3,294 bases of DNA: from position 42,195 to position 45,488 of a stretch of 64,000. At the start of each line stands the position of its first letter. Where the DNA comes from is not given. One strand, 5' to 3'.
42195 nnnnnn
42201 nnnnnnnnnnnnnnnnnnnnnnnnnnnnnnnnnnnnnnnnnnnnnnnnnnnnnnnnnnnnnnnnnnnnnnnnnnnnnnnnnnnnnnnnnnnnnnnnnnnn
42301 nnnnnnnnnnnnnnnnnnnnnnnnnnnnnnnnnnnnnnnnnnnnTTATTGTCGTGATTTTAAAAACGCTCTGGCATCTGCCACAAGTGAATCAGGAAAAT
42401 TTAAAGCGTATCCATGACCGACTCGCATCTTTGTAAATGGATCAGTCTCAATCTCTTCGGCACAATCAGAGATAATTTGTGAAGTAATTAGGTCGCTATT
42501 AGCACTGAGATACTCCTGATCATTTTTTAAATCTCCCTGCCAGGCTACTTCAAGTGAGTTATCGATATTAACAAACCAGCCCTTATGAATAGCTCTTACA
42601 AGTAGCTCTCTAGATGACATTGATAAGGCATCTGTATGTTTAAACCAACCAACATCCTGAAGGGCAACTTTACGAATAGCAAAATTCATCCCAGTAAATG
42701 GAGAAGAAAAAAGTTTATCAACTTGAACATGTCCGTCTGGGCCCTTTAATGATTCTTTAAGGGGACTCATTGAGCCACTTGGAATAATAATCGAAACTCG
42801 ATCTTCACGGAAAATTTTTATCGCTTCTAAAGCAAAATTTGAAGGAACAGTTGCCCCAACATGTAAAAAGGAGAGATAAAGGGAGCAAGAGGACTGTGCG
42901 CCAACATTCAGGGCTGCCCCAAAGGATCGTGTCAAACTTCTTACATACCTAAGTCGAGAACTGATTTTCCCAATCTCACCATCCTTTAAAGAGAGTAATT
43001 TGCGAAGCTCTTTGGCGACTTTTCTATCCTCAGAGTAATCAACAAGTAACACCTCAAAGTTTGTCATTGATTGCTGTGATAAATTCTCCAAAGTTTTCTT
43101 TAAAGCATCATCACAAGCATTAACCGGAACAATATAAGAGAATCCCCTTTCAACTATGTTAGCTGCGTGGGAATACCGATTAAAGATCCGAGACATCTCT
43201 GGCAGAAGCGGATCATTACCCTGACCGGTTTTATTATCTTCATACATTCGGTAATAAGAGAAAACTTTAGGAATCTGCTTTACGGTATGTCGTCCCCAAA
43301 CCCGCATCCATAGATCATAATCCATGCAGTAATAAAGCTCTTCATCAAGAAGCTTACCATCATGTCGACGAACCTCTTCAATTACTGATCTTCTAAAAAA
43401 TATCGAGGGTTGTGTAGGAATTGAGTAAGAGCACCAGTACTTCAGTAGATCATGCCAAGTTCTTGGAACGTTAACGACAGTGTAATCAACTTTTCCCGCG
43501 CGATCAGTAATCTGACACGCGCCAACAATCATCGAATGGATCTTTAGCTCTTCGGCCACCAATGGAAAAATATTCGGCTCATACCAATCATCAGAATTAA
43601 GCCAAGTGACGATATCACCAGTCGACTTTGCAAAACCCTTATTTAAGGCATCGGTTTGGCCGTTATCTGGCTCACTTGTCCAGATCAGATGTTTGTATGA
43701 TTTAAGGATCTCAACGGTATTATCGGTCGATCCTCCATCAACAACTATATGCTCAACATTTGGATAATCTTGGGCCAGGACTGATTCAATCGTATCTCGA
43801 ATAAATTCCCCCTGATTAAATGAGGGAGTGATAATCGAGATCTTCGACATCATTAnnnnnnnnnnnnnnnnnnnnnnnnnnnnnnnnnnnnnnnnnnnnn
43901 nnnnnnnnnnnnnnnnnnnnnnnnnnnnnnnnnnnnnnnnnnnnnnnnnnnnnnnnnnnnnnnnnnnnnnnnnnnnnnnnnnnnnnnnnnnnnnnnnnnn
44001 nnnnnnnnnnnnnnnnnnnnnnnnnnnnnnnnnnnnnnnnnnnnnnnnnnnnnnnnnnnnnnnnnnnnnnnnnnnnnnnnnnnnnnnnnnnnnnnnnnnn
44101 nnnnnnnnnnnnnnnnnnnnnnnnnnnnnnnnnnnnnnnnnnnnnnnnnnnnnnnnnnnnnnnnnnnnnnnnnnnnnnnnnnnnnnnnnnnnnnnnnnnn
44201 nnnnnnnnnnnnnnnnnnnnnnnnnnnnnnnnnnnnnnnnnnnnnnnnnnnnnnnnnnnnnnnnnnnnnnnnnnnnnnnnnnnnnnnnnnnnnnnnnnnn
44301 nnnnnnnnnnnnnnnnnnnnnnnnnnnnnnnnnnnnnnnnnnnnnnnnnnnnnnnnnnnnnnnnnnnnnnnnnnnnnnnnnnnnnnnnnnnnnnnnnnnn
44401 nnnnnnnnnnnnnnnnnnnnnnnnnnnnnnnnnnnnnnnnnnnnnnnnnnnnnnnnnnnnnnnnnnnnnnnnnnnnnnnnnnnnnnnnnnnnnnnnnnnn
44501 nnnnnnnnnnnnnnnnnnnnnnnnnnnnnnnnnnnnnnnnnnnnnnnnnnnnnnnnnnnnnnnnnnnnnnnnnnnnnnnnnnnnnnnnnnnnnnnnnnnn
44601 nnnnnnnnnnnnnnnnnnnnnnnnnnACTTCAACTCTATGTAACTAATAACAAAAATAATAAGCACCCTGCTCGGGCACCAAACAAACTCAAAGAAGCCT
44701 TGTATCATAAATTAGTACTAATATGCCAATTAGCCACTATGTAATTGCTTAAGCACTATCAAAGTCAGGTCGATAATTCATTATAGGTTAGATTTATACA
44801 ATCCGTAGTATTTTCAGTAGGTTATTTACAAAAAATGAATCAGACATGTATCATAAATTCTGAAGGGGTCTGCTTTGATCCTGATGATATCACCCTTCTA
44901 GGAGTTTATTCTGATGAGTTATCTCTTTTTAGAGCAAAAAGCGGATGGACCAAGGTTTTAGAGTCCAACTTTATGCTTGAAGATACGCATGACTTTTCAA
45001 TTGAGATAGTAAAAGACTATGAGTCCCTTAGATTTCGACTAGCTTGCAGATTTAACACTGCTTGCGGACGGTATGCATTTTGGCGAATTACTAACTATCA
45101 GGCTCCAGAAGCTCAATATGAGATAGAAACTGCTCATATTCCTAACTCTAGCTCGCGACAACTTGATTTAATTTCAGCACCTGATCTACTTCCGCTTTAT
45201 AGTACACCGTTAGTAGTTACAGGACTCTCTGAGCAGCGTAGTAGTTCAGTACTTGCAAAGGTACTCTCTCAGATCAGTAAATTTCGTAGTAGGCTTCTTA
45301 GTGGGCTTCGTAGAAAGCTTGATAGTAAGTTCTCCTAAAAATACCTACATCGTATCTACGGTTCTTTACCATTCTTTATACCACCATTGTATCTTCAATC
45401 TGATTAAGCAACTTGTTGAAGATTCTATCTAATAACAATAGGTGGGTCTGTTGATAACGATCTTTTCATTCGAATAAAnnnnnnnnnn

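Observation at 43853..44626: Eukaryote-style RGG/Gly-Arg-rich protein translationally coupled to a glycosyltransferase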

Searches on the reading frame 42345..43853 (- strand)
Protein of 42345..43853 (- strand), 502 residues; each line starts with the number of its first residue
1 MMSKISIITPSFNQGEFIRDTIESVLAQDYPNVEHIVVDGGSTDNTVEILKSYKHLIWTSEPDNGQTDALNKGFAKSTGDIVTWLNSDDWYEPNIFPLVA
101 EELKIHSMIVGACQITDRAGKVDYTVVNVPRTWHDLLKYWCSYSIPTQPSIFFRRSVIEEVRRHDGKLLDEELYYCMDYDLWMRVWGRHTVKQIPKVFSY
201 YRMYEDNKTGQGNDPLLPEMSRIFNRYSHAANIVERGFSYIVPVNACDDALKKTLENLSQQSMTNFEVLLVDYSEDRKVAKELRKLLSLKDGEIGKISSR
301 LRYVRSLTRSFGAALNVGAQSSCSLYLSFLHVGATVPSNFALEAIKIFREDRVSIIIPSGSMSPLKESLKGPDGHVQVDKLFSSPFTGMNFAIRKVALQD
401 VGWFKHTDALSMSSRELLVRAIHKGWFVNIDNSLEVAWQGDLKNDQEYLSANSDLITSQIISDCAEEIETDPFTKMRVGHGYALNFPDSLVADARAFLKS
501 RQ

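Call 3: search_protein_families(library=pfam, proteins=[window:42345-43853:-], max_evalue=0.1)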
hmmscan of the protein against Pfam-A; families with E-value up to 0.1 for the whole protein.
window:42345-43853:- (502 aa): 4 families
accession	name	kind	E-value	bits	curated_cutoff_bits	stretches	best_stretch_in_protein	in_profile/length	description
PF00535.33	Glycos_transf_2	-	6.1e-37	127.6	23.3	2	6-160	1-166/168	Glycosyl transferase family 2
PF10111.15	Glyco_tranf_2_2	-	3.2e-11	43.7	27.3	1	15-101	12-104/276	Glycosyltransferase like family 2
PF13641.12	Glyco_tranf_2_3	-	4.1e-11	43.8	27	1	5-121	3-130/230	Glycosyltransferase like family 2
PF13632.12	Glyco_trans_2_3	-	0.022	15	27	0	382-425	68-110/198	Glycosyl transferase family group 2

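Call 6: search_protein_families(library=ncbifam, proteins=[window:42345-43853:-], max_evalue=0.1)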
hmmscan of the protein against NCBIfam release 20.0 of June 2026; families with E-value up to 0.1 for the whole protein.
window:42345-43853:- (502 aa): 24 families
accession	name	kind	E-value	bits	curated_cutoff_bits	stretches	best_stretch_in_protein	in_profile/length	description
TIGR04283.1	glyco_like_mftF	equivalog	4.6e-21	75.4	182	2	5-112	1-106/221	TIGR04283 family arsenosugar biosynthesis glycosyltransferase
NF047683.1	TeichurnBiosyTuaG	equivalog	5.8e-20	72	400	1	4-95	7-103/252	teichuronic acid biosynthesis protein TuaG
NF007482.0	PRK10073.1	equivalog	2.1e-19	69.7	423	2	3-101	6-108/334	glycosyltransferase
TIGR03937.1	PgaC_IcaA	equivalog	3.1e-17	62.6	422.3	1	3-104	45-151/407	poly-beta-1,6-N-acetyl-D-glucosamine synthase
NF038299.1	EPS_HpsN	equivalog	9e-15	54.4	425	2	4-103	2-106/317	hormogonium polysaccharide biosynthesis glycosyltransferase HpsN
TIGR04009.1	wcaE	equivalog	1.2e-13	50.9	369.2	1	5-111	3-117/248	colanic acid biosynthesis glycosyltransferase WcaE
NF050050.1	ProtGlycPglI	equivalog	3e-12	46.5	500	1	2-237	1-233/306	GalNAc(5)-diNAcBac-PP-undecaprenol beta-1,3-glucosyltransferase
NF053739.1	GlytfEpsEBac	equivalog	1.2e-11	44.2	450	1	4-186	2-186/265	glycosyltransferase EpsE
NF041875.1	EPS_EpsD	equivalog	2.5e-10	40.3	370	1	5-106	1-104/325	exopolysaccharide biosynthesis glycosyltransferase EpsD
TIGR04017.1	WcaA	equivalog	4.5e-08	33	495.75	1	5-185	7-188/279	colanic acid biosynthesis glycosyltransferase WcaA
NF007453.0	PRK10018.1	equivalog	7.8e-08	32.3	382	1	4-185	7-189/280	colanic acid biosynthesis glycosyltransferase WcaA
TIGR03111.1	glyc2_xrt_Gpos1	hypoth_equivalog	1.7e-07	30.4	363.95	1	3-95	49-148/439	TIGR03111 family XrtG-associated glycosyltransferase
TIGR03965.1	mycofact_glyco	equivalog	1.9e-07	30.3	280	1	4-93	75-169/467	mycofactocin biosynthesis glycosyltransferase MftF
NF010496.0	PRK13915.1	equivalog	3.8e-07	29.5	262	1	3-88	31-126/307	glucosyl-3-phosphoglycerate synthase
NF045692.1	OglycostaseCruG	equivalog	2e-06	27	600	1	2-54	40-92/386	2'-O-glycosyltransferase CruG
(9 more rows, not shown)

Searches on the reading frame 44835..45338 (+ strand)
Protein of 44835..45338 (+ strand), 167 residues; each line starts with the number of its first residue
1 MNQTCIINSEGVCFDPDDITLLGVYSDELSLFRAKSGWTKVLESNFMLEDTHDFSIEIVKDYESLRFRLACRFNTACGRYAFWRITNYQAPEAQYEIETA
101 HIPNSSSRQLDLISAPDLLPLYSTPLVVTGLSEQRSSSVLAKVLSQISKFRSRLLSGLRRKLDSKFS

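Call 3: search_protein_families(library=pfam, proteins=[window:44835-45338:+], max_evalue=0.1)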
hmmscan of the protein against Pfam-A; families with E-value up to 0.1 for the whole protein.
window:44835-45338:+ (167 aa): 1 family
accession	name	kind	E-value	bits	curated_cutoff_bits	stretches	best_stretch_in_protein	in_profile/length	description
PF01809.23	YidD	-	0.032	14.5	27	1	59-92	11-44/67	Putative membrane protein insertion efficiency factor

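Call 6: search_protein_families(library=ncbifam, proteins=[window:44835-45338:+], max_evalue=0.1)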
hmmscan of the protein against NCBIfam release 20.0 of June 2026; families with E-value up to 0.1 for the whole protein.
window:44835-45338:+ (167 aa): 1 family
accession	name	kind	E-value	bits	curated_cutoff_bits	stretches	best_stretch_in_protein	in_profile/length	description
TIGR00278.2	TIGR00278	equivalog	0.039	13.8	40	1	56-93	8-45/64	membrane protein insertion efficiency factor YidD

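Call 26: search_protein_families(library=phrogs, proteins=[window:44835-45338:+], max_evalue=0.1)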
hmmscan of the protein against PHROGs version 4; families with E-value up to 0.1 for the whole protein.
window:44835-45338:+ (167 aa): 0 families

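Call 27: search_protein_families(library=padloc, proteins=[window:44835-45338:+], max_evalue=0.1)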
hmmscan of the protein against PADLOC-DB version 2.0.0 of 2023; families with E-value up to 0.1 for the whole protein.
window:44835-45338:+ (167 aa): 0 families

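Call 57: find_homologous_proteins(query=window:44835-45335:+, max_evalue=0.001)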
Query window:44835-45335:+ (167 aa): 95 proteins with E <= 0.001 among 162 candidates.
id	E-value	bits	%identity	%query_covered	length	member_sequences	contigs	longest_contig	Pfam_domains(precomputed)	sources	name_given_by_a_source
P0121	5.8e-105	366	100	100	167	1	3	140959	-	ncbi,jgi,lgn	-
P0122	2.6e-66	240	67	92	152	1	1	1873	-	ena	-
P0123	5.1e-61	223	64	89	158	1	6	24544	-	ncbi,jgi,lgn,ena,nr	ncbi:MAG: hypothetical protein SGJ02_05355 [bacterium]|nr:hypothetical protein [bacterium]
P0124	1.4e-54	202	60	90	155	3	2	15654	-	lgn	-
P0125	2.5e-46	175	53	86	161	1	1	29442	-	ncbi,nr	ncbi:MAG: hypothetical protein H6619_06465 [Deltaproteobacteria bacterium]|nr:hypothetical protein [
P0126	3.4e-45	172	60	74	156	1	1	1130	-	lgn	-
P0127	5.1e-45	171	65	71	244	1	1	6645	-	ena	-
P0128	5.2e-45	171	65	73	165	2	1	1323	-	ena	-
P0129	2.8e-44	169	58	74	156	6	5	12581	-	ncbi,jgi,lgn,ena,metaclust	jgi:hypothetical protein|metaclust:\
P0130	3.1e-44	169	59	84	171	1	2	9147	-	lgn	-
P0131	7.3e-44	167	54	85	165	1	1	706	-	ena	-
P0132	1.1e-43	167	55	78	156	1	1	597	-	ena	-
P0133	2.9e-42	162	55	82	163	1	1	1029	-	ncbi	-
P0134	7.3e-42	161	60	74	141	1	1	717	-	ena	-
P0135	9.4e-42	160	50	87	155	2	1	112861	-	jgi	-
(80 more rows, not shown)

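Call 61: search_solved_structures(query=A5, max_evalue=10)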
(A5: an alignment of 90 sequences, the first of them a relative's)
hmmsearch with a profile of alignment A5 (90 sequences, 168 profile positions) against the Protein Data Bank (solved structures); distinct sequences matched with E-value up to 10: 3.
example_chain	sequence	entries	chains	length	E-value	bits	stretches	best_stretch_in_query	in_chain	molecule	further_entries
9smn_C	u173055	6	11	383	1.2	12.1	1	14-66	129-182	BRISC and BRCA1-A complex member 2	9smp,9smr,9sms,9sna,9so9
8pvy_E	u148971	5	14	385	1.2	12.1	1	14-66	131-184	BRISC and BRCA1-A complex member 2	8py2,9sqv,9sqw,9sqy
6h3c_C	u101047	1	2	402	1.3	12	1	14-66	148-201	BRISC and BRCA1-A complex member 2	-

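Call 64: predict_structure(alignment_id=A5)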
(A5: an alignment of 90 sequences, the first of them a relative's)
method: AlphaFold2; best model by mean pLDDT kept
length: 167 residues; sequences in the alignment: 90
mean_pLDDT: 90.1   pTM: 0.72
mean pLDDT of the five models: 90.1, 89.7, 89.3, 88.6, 87.1
residues with pLDDT >= 90: 129; 70-90: 16; 50-70: 17; < 50: 5
segments of 3 or more residues with pLDDT < 50: 1-3
pLDDT, mean of each block of 10 residues (from residue 1): 61 97 98 98 98 98 97 98 98 98 97 95 69 58 90 93 86
secondary structure, 60 per line:
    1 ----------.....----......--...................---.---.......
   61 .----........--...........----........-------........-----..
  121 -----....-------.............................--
elements in order: E11-15 E20-25 H28-46 E54-61 E66-73 H76-86 H91-98 H106-113 H126-129 H137-165
